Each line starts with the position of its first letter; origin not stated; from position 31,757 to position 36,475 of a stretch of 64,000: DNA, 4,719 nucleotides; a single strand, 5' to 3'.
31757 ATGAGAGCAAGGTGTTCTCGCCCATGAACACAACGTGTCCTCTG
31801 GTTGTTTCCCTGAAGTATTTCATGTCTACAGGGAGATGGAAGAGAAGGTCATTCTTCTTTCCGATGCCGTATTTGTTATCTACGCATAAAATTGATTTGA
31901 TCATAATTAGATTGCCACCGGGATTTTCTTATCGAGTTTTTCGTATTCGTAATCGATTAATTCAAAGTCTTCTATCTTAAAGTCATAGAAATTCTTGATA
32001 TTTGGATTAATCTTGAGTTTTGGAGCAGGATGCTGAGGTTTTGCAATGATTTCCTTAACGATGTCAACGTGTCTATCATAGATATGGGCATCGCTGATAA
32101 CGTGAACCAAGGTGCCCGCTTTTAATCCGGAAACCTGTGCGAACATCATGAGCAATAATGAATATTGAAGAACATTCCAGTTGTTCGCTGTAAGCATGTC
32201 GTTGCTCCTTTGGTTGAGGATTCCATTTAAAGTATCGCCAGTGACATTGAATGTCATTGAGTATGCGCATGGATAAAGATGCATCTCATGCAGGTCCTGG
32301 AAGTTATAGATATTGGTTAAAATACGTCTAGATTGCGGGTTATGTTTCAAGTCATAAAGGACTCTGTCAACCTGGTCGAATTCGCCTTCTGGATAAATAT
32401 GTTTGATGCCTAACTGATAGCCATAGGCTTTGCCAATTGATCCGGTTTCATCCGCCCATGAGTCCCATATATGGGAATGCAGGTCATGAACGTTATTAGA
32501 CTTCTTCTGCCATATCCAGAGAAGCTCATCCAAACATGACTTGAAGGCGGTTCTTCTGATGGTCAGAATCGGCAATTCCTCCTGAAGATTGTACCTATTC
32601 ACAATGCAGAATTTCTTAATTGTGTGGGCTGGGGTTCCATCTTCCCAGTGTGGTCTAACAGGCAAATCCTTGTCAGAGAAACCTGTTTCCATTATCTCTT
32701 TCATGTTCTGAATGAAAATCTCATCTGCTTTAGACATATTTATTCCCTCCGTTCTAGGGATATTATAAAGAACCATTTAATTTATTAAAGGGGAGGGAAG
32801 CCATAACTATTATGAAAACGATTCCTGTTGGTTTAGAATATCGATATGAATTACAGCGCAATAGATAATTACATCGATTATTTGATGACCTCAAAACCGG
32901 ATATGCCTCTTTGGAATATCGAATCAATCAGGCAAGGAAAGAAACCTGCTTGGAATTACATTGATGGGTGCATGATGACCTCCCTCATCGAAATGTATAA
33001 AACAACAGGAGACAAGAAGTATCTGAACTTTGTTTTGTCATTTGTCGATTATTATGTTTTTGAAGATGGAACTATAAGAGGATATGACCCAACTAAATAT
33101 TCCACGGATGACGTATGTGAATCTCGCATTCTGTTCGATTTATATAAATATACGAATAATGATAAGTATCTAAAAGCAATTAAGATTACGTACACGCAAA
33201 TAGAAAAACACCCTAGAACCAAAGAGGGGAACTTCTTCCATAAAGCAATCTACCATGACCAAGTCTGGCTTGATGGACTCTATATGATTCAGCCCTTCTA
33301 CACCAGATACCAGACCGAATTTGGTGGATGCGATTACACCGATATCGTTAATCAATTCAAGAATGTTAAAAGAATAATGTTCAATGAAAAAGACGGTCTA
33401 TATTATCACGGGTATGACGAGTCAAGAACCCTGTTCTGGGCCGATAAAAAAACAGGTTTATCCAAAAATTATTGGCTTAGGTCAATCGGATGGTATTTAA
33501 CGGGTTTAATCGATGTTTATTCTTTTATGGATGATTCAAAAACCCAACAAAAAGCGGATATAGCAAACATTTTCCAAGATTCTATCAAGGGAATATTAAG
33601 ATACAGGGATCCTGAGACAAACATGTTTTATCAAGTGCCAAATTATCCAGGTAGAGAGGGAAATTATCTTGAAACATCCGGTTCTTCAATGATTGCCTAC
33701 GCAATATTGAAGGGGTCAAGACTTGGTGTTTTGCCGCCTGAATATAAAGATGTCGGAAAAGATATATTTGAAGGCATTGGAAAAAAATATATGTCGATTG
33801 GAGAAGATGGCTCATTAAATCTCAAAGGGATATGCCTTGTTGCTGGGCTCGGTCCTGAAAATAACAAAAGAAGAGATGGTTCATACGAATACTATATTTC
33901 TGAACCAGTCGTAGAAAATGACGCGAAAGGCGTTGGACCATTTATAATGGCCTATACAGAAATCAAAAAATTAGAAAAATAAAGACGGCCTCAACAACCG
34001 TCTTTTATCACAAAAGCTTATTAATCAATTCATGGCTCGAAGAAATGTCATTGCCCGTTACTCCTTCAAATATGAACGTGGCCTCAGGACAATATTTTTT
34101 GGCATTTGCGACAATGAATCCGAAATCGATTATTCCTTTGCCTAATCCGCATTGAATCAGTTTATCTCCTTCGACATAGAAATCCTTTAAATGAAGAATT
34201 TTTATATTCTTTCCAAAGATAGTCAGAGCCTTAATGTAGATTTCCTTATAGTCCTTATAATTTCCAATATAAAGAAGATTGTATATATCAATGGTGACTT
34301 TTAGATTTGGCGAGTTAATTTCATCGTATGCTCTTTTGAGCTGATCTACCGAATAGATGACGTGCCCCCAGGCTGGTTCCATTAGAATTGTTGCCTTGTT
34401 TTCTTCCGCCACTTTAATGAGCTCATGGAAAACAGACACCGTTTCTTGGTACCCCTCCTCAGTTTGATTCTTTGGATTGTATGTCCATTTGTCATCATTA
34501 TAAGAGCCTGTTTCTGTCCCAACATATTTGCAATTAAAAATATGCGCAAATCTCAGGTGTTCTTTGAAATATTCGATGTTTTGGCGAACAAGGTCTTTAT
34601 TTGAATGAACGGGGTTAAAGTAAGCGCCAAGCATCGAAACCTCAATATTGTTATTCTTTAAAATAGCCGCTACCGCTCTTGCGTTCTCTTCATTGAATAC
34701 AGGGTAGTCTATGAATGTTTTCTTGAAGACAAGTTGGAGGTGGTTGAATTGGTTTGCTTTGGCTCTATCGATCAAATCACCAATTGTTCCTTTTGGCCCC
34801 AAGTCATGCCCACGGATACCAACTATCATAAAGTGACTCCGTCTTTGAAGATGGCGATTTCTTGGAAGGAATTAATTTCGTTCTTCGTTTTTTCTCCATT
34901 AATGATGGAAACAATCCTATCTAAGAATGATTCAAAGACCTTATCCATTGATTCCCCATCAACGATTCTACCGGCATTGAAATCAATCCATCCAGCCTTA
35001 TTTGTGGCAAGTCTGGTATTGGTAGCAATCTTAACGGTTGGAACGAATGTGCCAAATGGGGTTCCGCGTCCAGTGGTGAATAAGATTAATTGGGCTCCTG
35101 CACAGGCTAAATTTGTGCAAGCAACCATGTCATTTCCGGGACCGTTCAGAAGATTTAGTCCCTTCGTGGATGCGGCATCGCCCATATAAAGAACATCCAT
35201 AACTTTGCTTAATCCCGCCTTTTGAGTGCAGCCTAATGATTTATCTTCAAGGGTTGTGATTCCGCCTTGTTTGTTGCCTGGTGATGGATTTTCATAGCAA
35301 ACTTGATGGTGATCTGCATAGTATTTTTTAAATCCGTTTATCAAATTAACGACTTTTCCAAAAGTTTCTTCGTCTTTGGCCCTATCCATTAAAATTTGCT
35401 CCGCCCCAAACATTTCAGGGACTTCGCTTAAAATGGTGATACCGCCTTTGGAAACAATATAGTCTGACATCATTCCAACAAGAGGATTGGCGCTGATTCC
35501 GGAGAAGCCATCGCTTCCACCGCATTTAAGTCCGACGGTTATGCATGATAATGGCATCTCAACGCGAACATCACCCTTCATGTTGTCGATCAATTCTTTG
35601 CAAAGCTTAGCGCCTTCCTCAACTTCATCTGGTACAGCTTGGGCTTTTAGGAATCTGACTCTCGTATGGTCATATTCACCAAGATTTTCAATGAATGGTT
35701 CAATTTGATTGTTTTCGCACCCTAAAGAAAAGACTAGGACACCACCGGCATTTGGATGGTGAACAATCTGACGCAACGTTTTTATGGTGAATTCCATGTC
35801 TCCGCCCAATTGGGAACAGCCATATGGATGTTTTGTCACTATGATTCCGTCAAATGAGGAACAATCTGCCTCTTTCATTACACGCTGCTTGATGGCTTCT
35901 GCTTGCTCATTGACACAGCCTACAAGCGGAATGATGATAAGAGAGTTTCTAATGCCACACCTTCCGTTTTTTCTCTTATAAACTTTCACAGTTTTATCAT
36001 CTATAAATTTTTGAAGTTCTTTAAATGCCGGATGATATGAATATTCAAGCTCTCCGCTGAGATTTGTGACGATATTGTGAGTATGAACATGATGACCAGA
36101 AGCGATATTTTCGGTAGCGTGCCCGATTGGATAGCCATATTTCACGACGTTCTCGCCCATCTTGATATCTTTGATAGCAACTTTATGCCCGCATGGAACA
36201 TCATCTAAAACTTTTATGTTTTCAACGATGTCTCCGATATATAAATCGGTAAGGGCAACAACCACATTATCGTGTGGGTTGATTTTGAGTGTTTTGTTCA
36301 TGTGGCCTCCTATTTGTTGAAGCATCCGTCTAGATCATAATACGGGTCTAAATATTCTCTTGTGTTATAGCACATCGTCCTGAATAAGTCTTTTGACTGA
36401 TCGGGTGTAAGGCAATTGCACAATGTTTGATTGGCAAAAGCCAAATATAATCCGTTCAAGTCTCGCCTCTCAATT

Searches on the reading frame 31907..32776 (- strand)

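Call 34: search_protein_families(library=pfam, proteins=[window:31907-32776:-], max_evalue=0.00001)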
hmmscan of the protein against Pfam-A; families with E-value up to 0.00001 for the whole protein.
window:31907-32776:- (289 aa): 1 family
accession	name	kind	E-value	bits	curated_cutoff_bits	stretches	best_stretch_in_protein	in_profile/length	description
PF00303.24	Thymidylat_synt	-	1.8e-84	283.5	24.3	1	20-280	2-258/266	Thymidylate synthase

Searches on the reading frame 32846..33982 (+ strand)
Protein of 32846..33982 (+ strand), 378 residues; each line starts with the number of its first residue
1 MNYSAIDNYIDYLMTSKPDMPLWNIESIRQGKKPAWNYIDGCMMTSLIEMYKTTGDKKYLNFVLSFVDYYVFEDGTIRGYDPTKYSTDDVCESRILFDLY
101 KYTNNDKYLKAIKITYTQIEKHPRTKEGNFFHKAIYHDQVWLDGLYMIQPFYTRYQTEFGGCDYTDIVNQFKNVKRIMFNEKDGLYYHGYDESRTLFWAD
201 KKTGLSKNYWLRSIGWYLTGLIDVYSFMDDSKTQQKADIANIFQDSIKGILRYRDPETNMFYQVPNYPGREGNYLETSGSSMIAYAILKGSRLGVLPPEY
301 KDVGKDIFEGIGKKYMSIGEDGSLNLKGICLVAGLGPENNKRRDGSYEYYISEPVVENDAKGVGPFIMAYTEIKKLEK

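Call 34: search_protein_families(library=pfam, proteins=[window:32846-33982:+], max_evalue=0.00001)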
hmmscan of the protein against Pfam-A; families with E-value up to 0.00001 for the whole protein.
window:32846-33982:+ (378 aa): 1 family
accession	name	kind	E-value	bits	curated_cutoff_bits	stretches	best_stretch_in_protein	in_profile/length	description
PF07470.19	Glyco_hydro_88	-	1.8e-87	294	26.6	1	30-375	21-350/352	Glycosyl Hydrolase Family 88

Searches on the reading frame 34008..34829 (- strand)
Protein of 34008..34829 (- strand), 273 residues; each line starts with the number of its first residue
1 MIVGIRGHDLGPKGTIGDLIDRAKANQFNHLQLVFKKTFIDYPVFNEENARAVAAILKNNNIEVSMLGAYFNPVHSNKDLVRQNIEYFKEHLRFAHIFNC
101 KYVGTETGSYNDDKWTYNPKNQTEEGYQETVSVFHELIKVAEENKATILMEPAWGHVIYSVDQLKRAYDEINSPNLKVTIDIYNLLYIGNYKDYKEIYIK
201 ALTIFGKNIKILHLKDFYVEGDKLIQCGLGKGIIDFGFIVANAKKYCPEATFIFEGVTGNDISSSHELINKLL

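Call 34: search_protein_families(library=pfam, proteins=[window:34008-34829:-], max_evalue=0.00001)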
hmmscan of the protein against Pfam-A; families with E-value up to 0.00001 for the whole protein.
window:34008-34829:- (273 aa): 1 family
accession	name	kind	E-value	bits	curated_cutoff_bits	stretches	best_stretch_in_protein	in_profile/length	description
PF01261.30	AP_endonuc_2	-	3.3e-30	106.1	31.1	1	21-244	2-217/249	Xylose isomerase-like TIM barrel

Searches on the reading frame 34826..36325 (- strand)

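Call 7: search_protein_families(library=ncbifam, proteins=[window:34826-36325:-])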
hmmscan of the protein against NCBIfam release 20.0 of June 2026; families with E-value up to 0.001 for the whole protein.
window:34826-36325:- (499 aa): 1 family
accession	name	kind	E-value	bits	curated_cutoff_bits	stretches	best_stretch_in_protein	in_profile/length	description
TIGR03248.1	galactar-dH20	equivalog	1.5e-81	274.4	730.85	1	12-493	2-501/507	galactarate dehydratase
